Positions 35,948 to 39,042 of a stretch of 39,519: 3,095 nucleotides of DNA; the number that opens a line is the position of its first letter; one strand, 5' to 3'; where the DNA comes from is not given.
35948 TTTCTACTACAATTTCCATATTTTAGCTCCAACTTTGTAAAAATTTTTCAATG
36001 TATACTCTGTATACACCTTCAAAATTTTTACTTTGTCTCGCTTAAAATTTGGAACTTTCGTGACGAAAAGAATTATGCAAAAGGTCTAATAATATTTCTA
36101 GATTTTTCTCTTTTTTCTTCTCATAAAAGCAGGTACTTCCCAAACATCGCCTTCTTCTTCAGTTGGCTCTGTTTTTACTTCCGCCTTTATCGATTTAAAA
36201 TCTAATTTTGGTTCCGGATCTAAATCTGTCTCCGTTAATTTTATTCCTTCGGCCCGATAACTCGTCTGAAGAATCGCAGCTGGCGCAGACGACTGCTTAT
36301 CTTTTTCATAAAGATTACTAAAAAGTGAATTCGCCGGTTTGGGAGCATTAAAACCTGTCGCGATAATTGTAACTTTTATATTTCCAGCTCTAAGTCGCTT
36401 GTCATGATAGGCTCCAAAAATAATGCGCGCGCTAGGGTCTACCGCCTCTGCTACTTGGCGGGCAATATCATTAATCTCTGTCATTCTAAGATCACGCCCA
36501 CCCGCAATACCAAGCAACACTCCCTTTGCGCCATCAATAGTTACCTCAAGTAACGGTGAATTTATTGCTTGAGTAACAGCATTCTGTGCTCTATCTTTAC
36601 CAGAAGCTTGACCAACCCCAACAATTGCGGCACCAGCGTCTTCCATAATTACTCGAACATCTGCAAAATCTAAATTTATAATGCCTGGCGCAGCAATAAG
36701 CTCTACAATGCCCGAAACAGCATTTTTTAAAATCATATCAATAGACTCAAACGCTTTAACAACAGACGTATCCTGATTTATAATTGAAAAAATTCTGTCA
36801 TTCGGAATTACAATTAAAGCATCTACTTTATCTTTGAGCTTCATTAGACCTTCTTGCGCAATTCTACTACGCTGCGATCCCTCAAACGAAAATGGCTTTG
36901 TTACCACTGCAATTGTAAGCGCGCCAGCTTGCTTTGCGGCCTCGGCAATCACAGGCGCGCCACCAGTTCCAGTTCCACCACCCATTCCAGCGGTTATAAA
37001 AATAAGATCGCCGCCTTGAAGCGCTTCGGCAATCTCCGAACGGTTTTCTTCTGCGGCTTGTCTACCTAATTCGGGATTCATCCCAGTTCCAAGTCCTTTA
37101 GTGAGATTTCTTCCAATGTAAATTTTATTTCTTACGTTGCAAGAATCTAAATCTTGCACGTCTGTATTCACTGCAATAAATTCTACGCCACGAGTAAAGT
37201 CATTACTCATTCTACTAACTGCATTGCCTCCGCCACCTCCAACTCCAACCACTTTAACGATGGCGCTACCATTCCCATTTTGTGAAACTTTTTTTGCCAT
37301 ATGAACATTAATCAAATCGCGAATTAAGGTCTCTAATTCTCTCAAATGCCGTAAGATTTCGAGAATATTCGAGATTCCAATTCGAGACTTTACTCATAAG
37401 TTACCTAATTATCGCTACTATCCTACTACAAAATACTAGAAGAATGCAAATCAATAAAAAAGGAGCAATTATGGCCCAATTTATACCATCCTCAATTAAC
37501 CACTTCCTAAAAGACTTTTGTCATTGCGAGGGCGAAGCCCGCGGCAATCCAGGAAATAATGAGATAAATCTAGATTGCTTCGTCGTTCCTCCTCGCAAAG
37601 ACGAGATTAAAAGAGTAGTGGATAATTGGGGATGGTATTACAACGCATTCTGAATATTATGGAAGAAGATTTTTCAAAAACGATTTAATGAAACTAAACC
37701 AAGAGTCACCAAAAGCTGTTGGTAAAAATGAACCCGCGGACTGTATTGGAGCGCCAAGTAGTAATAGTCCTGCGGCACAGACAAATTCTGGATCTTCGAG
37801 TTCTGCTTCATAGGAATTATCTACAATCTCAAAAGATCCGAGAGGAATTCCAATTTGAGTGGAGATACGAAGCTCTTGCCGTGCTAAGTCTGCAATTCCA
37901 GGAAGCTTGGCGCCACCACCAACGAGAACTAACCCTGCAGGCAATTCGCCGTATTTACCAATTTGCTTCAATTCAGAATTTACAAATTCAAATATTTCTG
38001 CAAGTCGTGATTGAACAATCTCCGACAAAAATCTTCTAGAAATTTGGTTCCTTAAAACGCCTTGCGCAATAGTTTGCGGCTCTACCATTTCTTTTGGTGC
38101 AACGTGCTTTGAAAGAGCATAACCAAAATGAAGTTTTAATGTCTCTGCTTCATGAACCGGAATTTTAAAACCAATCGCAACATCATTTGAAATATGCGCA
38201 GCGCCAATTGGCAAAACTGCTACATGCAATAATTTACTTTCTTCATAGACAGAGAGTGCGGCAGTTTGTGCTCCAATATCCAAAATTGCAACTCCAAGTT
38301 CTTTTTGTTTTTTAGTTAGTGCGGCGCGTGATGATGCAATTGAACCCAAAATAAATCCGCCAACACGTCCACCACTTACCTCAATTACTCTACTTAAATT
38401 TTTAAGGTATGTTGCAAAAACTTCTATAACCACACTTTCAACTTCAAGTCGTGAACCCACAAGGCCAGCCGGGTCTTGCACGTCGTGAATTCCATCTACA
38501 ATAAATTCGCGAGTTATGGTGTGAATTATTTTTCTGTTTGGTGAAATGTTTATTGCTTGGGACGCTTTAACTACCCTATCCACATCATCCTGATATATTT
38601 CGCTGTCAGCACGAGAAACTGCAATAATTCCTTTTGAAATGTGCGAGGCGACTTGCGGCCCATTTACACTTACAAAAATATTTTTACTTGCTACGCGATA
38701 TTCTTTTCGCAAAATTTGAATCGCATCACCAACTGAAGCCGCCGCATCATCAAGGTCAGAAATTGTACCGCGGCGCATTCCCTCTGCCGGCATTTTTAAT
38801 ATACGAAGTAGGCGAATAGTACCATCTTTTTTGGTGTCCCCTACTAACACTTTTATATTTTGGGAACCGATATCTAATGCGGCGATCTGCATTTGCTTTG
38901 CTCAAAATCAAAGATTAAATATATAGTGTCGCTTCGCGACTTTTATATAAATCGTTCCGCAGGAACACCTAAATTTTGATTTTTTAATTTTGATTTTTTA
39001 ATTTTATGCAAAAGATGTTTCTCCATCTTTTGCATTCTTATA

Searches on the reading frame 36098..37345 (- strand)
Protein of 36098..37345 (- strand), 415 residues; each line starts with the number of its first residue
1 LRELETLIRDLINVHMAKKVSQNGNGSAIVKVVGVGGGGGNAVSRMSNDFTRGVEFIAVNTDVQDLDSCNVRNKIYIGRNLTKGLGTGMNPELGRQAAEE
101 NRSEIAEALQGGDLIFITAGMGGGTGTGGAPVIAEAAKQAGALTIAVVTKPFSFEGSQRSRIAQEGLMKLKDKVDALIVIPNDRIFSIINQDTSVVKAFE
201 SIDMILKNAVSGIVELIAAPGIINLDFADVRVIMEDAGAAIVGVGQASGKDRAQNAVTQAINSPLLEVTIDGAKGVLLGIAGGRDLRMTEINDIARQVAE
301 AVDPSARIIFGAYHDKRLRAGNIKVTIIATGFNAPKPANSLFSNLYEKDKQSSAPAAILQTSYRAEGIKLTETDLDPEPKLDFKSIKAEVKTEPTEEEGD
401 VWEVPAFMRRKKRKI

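Call 83: search_protein_families(library=pfam, proteins=[window:36098-37345:-], max_evalue=0.0001)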
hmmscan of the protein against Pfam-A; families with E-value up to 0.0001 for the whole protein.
window:36098-37345:- (415 aa): 2 families
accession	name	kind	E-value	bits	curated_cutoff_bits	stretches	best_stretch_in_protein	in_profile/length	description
PF00091.31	Tubulin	-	8e-47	160.4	33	1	30-190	2-190/190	Tubulin/FtsZ family, GTPase domain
PF12327.13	FtsZ_C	-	1.4e-31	109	27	1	238-332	1-94/95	FtsZ family, C-terminal domain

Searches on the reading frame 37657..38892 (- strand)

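Call 83: search_protein_families(library=pfam, proteins=[window:37657-38892:-], max_evalue=0.0001)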
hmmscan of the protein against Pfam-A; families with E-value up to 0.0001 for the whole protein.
window:37657-38892:- (411 aa): 4 families
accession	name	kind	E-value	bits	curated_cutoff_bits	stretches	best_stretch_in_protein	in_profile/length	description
PF14450.12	FtsA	-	2.3e-30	106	31.8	1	202-375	1-127/127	Cell division protein FtsA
PF02491.25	SHS2_FTSA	-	9.4e-22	77.6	25.4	1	78-156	1-78/79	SHS2 domain inserted in FTSA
PF11104.14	PilM_2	-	6.1e-14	52.1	27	1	188-378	169-337/340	Type IV pilus assembly protein PilM;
PF06723.19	MreB_Mbl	-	2.8e-09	36.7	27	1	199-347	145-303/327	MreB/Mbl protein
